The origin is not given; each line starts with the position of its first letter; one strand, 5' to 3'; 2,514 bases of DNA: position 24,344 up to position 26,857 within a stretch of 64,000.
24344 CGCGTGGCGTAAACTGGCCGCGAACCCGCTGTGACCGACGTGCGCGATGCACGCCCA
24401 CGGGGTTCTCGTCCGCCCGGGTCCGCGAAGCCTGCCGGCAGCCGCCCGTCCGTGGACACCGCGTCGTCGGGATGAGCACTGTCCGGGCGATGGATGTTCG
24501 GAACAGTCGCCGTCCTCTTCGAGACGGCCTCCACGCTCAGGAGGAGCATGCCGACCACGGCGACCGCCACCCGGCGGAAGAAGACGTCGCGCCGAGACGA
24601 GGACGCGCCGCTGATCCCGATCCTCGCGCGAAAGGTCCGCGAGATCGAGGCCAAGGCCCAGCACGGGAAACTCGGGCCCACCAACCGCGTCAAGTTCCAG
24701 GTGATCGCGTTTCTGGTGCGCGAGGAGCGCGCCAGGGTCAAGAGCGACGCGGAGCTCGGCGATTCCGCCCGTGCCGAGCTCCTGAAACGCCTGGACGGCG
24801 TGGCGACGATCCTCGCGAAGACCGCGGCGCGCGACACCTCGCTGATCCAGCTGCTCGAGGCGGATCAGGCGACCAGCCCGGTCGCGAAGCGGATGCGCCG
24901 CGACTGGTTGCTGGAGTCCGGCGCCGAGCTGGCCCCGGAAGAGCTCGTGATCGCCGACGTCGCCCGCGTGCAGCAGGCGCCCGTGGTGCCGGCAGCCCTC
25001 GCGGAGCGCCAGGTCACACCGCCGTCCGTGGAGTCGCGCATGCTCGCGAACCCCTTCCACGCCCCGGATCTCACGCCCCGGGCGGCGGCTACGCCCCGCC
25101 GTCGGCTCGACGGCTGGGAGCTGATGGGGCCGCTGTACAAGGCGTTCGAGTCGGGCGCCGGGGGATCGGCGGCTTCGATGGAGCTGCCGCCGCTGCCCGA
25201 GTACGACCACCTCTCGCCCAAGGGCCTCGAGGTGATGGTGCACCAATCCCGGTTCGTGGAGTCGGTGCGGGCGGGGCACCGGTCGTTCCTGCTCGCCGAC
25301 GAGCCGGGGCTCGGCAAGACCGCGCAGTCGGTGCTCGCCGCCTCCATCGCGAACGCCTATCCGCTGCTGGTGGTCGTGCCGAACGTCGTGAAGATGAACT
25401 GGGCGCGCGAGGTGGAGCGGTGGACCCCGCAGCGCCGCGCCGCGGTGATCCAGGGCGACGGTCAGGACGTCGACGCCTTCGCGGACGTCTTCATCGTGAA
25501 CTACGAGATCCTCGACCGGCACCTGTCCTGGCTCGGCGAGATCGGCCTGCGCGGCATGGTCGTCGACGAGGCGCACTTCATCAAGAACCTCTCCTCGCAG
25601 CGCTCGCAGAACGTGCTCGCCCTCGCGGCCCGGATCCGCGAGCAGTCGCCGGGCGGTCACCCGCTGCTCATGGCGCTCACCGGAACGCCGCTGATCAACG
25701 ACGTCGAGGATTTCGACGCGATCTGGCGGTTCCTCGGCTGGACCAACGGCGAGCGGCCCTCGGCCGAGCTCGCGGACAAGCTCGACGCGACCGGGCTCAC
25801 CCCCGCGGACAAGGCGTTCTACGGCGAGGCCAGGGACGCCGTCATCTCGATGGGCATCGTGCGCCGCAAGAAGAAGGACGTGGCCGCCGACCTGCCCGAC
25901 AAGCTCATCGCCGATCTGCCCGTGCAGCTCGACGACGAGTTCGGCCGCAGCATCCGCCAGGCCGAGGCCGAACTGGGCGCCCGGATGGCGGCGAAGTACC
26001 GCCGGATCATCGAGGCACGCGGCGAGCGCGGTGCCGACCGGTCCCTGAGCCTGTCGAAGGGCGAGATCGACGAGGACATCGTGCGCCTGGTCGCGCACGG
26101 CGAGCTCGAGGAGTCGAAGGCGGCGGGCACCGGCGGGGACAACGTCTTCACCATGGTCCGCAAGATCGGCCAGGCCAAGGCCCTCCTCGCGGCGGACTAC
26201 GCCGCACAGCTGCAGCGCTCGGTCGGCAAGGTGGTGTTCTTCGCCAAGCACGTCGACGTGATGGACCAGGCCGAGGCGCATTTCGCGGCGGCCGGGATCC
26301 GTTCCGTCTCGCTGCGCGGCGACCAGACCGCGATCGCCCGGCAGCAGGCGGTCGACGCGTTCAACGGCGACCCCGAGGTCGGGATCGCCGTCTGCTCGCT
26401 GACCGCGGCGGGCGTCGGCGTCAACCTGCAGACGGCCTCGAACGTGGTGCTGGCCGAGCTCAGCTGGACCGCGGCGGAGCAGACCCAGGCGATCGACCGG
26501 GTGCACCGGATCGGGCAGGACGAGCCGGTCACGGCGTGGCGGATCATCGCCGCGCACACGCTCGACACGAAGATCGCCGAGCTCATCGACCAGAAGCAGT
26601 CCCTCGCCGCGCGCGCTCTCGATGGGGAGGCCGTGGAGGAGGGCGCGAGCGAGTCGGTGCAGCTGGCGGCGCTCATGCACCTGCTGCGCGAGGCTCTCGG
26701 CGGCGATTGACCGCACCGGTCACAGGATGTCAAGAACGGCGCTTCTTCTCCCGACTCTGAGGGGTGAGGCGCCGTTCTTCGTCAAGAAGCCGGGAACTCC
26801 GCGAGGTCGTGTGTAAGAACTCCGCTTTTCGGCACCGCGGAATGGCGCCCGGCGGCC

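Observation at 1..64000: GGATCC, and especially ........, behaves as a highly iterated palindrome across coding and non-coding DNA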

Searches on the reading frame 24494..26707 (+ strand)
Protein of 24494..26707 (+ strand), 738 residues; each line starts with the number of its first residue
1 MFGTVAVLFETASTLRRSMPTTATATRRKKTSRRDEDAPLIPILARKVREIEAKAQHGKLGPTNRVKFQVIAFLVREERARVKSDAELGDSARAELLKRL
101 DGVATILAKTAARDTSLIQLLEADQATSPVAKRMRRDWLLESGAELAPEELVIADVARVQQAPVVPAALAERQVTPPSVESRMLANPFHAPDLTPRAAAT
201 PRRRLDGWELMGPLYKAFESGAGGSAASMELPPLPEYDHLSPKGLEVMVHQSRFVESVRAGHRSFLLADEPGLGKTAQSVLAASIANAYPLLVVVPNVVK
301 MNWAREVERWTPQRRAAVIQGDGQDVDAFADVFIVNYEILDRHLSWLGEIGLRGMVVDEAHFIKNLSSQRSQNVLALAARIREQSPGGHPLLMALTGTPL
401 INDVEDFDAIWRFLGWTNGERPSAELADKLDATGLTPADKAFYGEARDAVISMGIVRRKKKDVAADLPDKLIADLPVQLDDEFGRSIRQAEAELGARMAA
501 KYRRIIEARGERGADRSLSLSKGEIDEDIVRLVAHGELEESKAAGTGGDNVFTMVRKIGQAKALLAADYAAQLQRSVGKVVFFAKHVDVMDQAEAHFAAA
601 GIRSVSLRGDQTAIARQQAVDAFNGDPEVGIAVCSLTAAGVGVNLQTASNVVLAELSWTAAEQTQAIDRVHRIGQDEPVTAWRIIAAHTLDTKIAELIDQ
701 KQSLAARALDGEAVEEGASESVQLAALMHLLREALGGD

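Call 20: search_protein_families(library=pfam, proteins=[window:24494-26707:+], max_evalue=0.001)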
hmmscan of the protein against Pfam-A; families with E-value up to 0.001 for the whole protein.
window:24494-26707:+ (738 aa): 3 families
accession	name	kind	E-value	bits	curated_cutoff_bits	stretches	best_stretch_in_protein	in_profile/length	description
PF00176.29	SNF2-rel_dom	-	4e-25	89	24.9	1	260-480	14-242/290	SNF2-related domain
PF00271.37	Helicase_C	-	4.7e-14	53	23.5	1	573-674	11-110/110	Helicase conserved C-terminal domain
PF04851.21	ResIII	-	1e-06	29.2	22.5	0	253-399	14-162/164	Type III restriction enzyme, res subunit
